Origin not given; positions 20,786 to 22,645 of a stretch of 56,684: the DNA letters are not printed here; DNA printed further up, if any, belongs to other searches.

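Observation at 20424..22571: Cytochrome b + 2x[4Fe-4S] + MvhD-like fusion with a coupled 170-aa partner and its own FNR-type box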

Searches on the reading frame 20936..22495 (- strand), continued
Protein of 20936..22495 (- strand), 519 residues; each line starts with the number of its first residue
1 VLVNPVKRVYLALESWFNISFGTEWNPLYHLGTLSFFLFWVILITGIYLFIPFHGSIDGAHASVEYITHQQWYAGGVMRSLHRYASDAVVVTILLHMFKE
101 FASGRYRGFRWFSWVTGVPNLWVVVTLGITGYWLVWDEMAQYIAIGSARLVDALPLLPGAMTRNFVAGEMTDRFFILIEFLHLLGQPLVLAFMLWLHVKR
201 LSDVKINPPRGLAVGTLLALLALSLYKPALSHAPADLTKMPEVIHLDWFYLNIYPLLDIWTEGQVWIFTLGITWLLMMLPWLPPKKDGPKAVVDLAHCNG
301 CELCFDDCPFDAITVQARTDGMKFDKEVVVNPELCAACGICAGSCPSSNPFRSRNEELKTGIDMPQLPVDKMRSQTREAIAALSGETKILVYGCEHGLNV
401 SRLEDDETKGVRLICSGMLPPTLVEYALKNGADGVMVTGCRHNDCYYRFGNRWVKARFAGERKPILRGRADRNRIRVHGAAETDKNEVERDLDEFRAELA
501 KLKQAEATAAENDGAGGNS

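Call 94: predict_structure(alignment_id=A1)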
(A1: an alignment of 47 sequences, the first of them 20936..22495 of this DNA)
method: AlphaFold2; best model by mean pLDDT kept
length: 519 residues; sequences in the alignment: 47
mean_pLDDT: 93.5   pTM: 0.90
mean pLDDT of the five models: 93.5, 92.8, 92.5, 92.2, 91.6
residues with pLDDT >= 90: 460; 70-90: 42; 50-70: 9; < 50: 8
segments of 3 or more residues with pLDDT < 50: 348-353
pLDDT, mean of each block of 10 residues (from residue 1): 84 94 95 97 97 95 96 94 98 97 91 96 97 96 96 92 88 94 97 95 91 98 97 93 92 96 97 97 85 94 95 96 95 95 76 64 96 97 98 97 98 97 96 97 91 96 94 97 95 98 95 70
secondary structure, 60 per line:
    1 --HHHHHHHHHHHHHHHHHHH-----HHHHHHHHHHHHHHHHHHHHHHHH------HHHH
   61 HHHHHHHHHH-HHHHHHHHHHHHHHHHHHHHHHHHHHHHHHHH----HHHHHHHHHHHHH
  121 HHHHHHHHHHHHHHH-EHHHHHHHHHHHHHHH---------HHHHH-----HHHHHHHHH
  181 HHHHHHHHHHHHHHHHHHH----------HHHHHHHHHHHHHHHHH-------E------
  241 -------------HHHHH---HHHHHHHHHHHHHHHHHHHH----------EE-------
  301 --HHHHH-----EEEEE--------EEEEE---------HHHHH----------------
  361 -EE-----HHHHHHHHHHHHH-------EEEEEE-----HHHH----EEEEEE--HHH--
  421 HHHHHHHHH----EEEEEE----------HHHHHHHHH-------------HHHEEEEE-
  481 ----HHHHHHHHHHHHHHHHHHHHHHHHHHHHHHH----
elements in order: H3-21 H27-50 H57-70 H72-103 H108-135 H138-152 H162-166 H172-199 H210-226 H254-258 H262-281 H303-307 E313-317 E326-330 H340-344 H369-381 E389-394 H400-403 E408-413 H421-429 E434-439 H450-458 E475-479 H485-515

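Call 97: fold_search(model_id=the predicted structure, library=pdb)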
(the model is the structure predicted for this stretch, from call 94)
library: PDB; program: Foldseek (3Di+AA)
matches with E <= 10: 481; with E <= 0.001: 75
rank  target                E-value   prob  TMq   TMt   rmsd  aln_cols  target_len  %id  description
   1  7rja_K                1.1e-08  1.00  0.43  0.57   4.9       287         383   21  Complex III2 from Candida albicans, inhibitor free (released 2021-09-15)
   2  1zrt_C                2.3e-08  1.00  0.42  0.50   9.9       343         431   20  Rhodobacter capsulatus cytochrome bc1 complex with stigmatellin bound (released 2005-06-07)
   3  1ezv_C                2.9e-08  1.00  0.43  0.57   5.1       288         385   22  STRUCTURE OF THE YEAST CYTOCHROME BC1 COMPLEX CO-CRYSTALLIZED WITH AN ANTIBODY FV-FRAGMENT (released 2001-05-16)
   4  8smr_D                3.5e-08  1.00  0.44  0.55   4.7       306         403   22  cytochrome bc1-cbb3 supercomplex from Pseudomonas aeruginosa (released 2023-10-11)
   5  8e73_O                3.7e-08  1.00  0.44  0.58   4.5       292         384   20  Vigna radiata supercomplex I+III2 (full bridge) (released 2023-01-11)
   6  8e73_C                4.6e-08  1.00  0.43  0.57   4.8       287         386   20  Vigna radiata supercomplex I+III2 (full bridge) (released 2023-01-11)
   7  9hzl_J                4.9e-08  1.00  0.44  0.58   4.2       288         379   20  High resolution cryo-EM structure of human complex III in mitochondria (released 2025-11-12)
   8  6nin_A                5.6e-08  1.00  0.43  0.51   9.7       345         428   19  Rhodobacter sphaeroides bc1 with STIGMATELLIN A (released 2019-06-19)
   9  2qjp_A                6.2e-08  1.00  0.43  0.51   9.6       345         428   19  Crystal structure of wild type rhodobacter sphaeroides with stigmatellin and antimycin inhibited (released 2007-12-25)
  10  3cx5_C                6.8e-08  1.00  0.43  0.57   5.0       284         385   22  Structure of complex III with bound cytochrome c in reduced state and definition of a minimal core interface for elect (released 2008-05-13)
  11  7rje_K                7.1e-08  1.00  0.44  0.58   4.2       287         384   23  Complex III2 from Candida albicans, Inz-5 bound (released 2021-09-15)
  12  8bel_C                7.5e-08  1.00  0.44  0.57   4.9       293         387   21  Cryo-EM structure of the Arabidopsis thaliana I+III2 supercomplex (CIII membrane domain) (released 2023-01-11)
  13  2fyn_A                7.5e-08  1.00  0.41  0.49   9.8       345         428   19  Crystal Structure Analysis of the double mutant Rhodobacter Sphaeroides bc1 complex (released 2006-08-29)
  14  9bpb_C                9.5e-08  1.00  0.42  0.56   5.0       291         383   23  Tethered respiratory III2IV2 supercomplex from Saccharomyces cerevisiae (released 2025-05-21)
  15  6kls_B                9.9e-08  1.00  0.41  0.53   5.9       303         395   22  Hyperthermophilic respiratory Complex III (released 2020-05-13)
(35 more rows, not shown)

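Call 101: search_protein_families(library=pfam, proteins=[P0275, P0349, P0259, P0271, P0262, P0335, P0345, P0283, P0319, P0355], max_evalue=0.0001)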
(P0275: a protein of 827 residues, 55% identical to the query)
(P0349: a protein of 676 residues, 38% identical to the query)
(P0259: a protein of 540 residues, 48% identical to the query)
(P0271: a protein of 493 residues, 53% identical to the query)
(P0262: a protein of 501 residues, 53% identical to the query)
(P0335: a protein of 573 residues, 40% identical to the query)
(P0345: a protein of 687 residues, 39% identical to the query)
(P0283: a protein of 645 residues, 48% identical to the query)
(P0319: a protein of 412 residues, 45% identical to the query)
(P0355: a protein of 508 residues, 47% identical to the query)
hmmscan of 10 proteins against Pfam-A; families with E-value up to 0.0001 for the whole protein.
P0275 (827 aa): 5 families
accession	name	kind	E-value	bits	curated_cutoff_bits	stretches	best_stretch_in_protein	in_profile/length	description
PF00667.26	FAD_binding_1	-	4.1e-27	95.7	32.3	1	465-653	11-222/222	FAD binding domain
PF00258.30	Flavodoxin_1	-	3.2e-24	86.1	25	1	296-425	1-141/143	Flavodoxin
PF00033.24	Cytochrome_B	-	2.5e-23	83.4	27.2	1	10-186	11-185/189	Cytochrome b/b6/petB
PF00175.26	NAD_binding_1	-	6e-14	53.1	22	1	686-791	1-108/109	Oxidoreductase NAD-binding domain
PF13631.11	Cytochrom_B_N_2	-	1.8e-13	51.2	27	1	74-186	4-116/169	Cytochrome b(N-terminal)/b6/petB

P0349 (676 aa): 15 families
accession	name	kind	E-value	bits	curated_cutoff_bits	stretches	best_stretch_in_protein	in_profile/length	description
PF00033.24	Cytochrome_B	-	7.6e-21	75.3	27.2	1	280-459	7-186/189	Cytochrome b/b6/petB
PF02630.20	SCO1-SenC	-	8.9e-18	65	22.8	1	47-180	2-133/134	SCO1/SenC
PF13631.11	Cytochrom_B_N_2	-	7.6e-12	45.9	27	1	347-467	4-125/169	Cytochrome b(N-terminal)/b6/petB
PF00037.32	Fer4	-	3.1e-09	36.7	21.1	1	552-574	2-24/24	4Fe-4S binding domain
PF12838.12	Fer4_7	-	9.1e-09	36.1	27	1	557-609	1-52/52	4Fe-4S dicluster domain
PF00578.27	AhpC-TSA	-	3.4e-08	33.9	26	1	46-183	5-123/124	AhpC/TSA family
PF08534.16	Redoxin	-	4.4e-08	33.5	26.6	1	45-184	5-131/148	Redoxin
PF14697.11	Fer4_21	-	7.8e-08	32.8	35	1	547-575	30-59/59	4Fe-4S dicluster domain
PF12837.12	Fer4_6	-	5.5e-07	29.7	25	0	590-610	4-24/24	4Fe-4S binding domain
PF13187.11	Fer4_9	-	7e-07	29.6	27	1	557-610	1-52/52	4Fe-4S dicluster domain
PF13183.11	Fer4_8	-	2.9e-05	25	27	0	555-570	2-17/68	4Fe-4S dicluster domain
PF25160.1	LdpA_Fe-S-bd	-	3.4e-05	24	27.6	0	551-576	21-46/49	LdpA Fe-S cluster-binding domain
PF13237.11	Fer4_10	-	4.3e-05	23.8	25.5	0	552-605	3-52/53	4Fe-4S dicluster domain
PF13484.11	Fer4_16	-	5.3e-05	24.3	30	0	557-576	1-20/66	4Fe-4S double cluster binding domain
PF12797.12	Fer4_2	-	8.3e-05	22.7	24.5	0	589-605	4-20/22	4Fe-4S binding domain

P0259 (540 aa): 12 families
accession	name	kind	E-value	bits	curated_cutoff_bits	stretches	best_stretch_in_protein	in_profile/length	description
PF00033.24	Cytochrome_B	-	4.5e-18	66.2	27.2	1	43-217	12-185/189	Cytochrome b/b6/petB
PF00037.32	Fer4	-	1.6e-11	43.9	21.1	2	308-329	2-23/24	4Fe-4S binding domain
PF13631.11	Cytochrom_B_N_2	-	2.9e-11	44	27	1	105-219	3-118/169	Cytochrome b(N-terminal)/b6/petB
PF12837.12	Fer4_6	-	3.3e-10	39.8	25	1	312-329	7-24/24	4Fe-4S binding domain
PF12838.12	Fer4_7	-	4.5e-10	40.3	27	1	313-364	1-51/52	4Fe-4S dicluster domain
PF13237.11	Fer4_10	-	3e-08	33.9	25.5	0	309-327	4-24/53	4Fe-4S dicluster domain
PF13187.11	Fer4_9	-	1.3e-07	32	27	1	314-364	2-50/52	4Fe-4S dicluster domain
PF12797.12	Fer4_2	-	2.4e-07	30.7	24.5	0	308-326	4-22/22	4Fe-4S binding domain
PF25160.1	LdpA_Fe-S-bd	-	4.1e-07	30.1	27.6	0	308-332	22-46/49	LdpA Fe-S cluster-binding domain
PF13484.11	Fer4_16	-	9.5e-07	29.9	30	0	314-332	2-20/66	4Fe-4S double cluster binding domain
PF14697.11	Fer4_21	-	1.7e-06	28.5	35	1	307-363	1-53/59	4Fe-4S dicluster domain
PF13183.11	Fer4_8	-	1.8e-06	28.8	27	0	351-381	5-35/68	4Fe-4S dicluster domain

P0271 (493 aa): 2 families
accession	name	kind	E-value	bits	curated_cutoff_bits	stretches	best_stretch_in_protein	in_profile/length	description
PF00033.24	Cytochrome_B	-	1.3e-16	61.5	27.2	1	25-202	8-184/189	Cytochrome b/b6/petB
PF13631.11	Cytochrom_B_N_2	-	3e-14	53.8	27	1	90-212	2-125/169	Cytochrome b(N-terminal)/b6/petB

P0262 (501 aa): 10 families
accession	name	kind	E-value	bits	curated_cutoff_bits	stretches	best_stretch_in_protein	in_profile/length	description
PF00033.24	Cytochrome_B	-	3.9e-14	53.4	27.2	1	11-138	58-185/189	Cytochrome b/b6/petB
PF13631.11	Cytochrom_B_N_2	-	9.9e-13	48.8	27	1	25-147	2-125/169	Cytochrome b(N-terminal)/b6/petB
PF12837.12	Fer4_6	-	3.6e-10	39.7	25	1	227-249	1-23/24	4Fe-4S binding domain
PF12838.12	Fer4_7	-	3.2e-09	37.5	27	1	234-283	1-50/52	4Fe-4S dicluster domain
PF00037.32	Fer4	-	1.7e-08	34.4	21.1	0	229-250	2-23/24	4Fe-4S binding domain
PF13187.11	Fer4_9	-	1.4e-06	28.7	27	1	234-284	1-50/52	4Fe-4S dicluster domain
PF12797.12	Fer4_2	-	3.2e-06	27.2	24.5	0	229-247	4-22/22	4Fe-4S binding domain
PF13237.11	Fer4_10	-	4.7e-06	26.9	25.5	0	229-282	3-53/53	4Fe-4S dicluster domain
PF25160.1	LdpA_Fe-S-bd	-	9.2e-06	25.8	27.6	0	230-253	23-46/49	LdpA Fe-S cluster-binding domain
PF14697.11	Fer4_21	-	2.8e-05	24.6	35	1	228-282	1-52/59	4Fe-4S dicluster domain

P0335 (573 aa): 7 families
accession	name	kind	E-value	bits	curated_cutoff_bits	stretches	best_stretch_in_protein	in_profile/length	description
PF00033.24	Cytochrome_B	-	2.2e-21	77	27.2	1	46-220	13-187/189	Cytochrome b/b6/petB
PF13631.11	Cytochrom_B_N_2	-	1.6e-12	48.1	27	1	107-221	4-119/169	Cytochrome b(N-terminal)/b6/petB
PF00037.32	Fer4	-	2.3e-07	30.8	21.1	0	309-330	2-23/24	4Fe-4S binding domain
PF12837.12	Fer4_6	-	2.6e-07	30.7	25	0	308-330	2-24/24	4Fe-4S binding domain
PF12838.12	Fer4_7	-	2.7e-07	31.4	27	1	314-362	1-48/52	4Fe-4S dicluster domain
PF13183.11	Fer4_8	-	2.3e-05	25.3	27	0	352-389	5-32/68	4Fe-4S dicluster domain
PF13187.11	Fer4_9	-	5.6e-05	23.5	27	0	314-364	1-49/52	4Fe-4S dicluster domain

P0345 (687 aa): 11 families
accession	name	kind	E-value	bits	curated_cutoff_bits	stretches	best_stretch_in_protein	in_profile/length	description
PF00033.24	Cytochrome_B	-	6.5e-16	59.1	27.2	1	26-158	2-135/189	Cytochrome b/b6/petB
PF12838.12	Fer4_7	-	2.1e-10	41.3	27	1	300-352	1-52/52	4Fe-4S dicluster domain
PF00037.32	Fer4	-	6.4e-09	35.7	21.1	1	332-354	2-24/24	4Fe-4S binding domain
PF13631.11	Cytochrom_B_N_2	-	3e-08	34.2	27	1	96-202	3-114/169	Cytochrome b(N-terminal)/b6/petB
PF14697.11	Fer4_21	-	3e-08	34.1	35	1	294-354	1-58/59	4Fe-4S dicluster domain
PF13187.11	Fer4_9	-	3.2e-07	30.7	27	1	300-353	1-52/52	4Fe-4S dicluster domain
PF13484.11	Fer4_16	-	7e-07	30.4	30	0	337-356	1-20/66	4Fe-4S double cluster binding domain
PF12837.12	Fer4_6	-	3.6e-06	27.1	25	0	331-353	2-24/24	4Fe-4S binding domain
PF13237.11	Fer4_10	-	1.7e-05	25.1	25.5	0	297-349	5-53/53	4Fe-4S dicluster domain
PF25160.1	LdpA_Fe-S-bd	-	7.3e-05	22.9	27.6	0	333-355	23-45/49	LdpA Fe-S cluster-binding domain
PF12797.12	Fer4_2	-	9e-05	22.6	24.5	0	332-350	4-22/22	4Fe-4S binding domain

P0283 (645 aa): 5 families
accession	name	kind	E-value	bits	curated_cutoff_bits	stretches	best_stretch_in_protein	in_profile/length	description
PF00175.26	NAD_binding_1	-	3.2e-21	76.5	22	1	500-604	1-107/109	Oxidoreductase NAD-binding domain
PF00033.24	Cytochrome_B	-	5.8e-20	72.4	27.2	1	26-200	8-181/189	Cytochrome b/b6/petB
PF00111.32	Fer2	-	7.1e-16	58.4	21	1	299-373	3-76/77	2Fe-2S iron-sulfur cluster binding domain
PF13631.11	Cytochrom_B_N_2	-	3.7e-14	53.5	27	1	91-204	2-116/169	Cytochrome b(N-terminal)/b6/petB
PF00970.30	FAD_binding_6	-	1.8e-13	51.1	21.1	1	399-488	4-97/99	Oxidoreductase FAD-binding domain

P0319 (412 aa): 3 families
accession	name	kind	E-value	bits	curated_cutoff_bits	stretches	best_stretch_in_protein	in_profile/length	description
PF00033.24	Cytochrome_B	-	1.6e-20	74.2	27.2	1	142-318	8-183/189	Cytochrome b/b6/petB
PF13631.11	Cytochrom_B_N_2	-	4.8e-13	49.8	27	1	207-329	2-125/169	Cytochrome b(N-terminal)/b6/petB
PF00115.25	COX1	-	1.5e-07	31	34.8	1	3-72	343-413/436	Cytochrome C and Quinol oxidase polypeptide I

P0355 (508 aa): 2 families
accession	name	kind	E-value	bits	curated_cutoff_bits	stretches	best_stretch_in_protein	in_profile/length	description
PF00033.24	Cytochrome_B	-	1.8e-14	54.5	27.2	1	29-184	15-169/189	Cytochrome b/b6/petB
PF13631.11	Cytochrom_B_N_2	-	1.3e-08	35.4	27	1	87-202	2-118/169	Cytochrome b(N-terminal)/b6/petB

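Call 102: find_encoding_contigs(protein=P0319, flank=6000, max_places=2)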
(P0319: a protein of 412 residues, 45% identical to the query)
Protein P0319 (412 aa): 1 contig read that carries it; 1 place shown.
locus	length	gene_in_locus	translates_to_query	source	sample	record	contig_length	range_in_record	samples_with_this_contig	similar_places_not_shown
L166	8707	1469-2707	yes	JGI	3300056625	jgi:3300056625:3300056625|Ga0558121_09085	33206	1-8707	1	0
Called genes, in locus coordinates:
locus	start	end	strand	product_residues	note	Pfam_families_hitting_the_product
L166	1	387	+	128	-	?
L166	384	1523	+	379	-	PF00115:COX1 (faint)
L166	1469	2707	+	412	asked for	PF00115:COX1, PF00033:Cytochrome_B, PF13631:Cytochrom_B_N_2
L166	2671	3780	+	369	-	PF00111:Fer2, PF00970:FAD_binding_6, PF00175:NAD_binding_1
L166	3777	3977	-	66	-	-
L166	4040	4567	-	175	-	PF02775:TPP_enzyme_C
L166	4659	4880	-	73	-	-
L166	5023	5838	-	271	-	PF01855:POR_N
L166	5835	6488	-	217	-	PF12838:Fer4_7 (faint), PF12837:Fer4_6 (faint), PF13237:Fer4_10 (faint), PF14697:Fer4_21 (weak), PF13187:Fer4_9 (weak), PF00037:Fer4, PF12797:Fer4_2 (weak)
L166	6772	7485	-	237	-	PF14691:Fer4_20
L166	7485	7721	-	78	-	PF01558:POR (weak)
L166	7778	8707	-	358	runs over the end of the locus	PF00378:ECH_1, PF16113:ECH_2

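Call 103: find_encoding_contigs(protein=P0349, flank=6000, max_places=2)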
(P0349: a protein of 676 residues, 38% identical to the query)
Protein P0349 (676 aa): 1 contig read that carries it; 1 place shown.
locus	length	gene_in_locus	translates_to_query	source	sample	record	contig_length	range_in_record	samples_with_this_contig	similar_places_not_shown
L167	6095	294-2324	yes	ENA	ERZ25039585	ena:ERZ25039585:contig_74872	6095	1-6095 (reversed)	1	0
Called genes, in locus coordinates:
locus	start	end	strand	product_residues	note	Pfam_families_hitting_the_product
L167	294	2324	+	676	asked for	PF00578:AhpC-TSA, PF08534:Redoxin, PF02630:SCO1-SenC, PF00033:Cytochrome_B, PF13631:Cytochrom_B_N_2, PF00037:Fer4 (weak), PF12838:Fer4_7, PF13187:Fer4_9 (weak), +4 more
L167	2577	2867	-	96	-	-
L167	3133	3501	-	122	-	-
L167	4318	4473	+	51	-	-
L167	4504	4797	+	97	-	-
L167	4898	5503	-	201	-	PF01814:Hemerythrin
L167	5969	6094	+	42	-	?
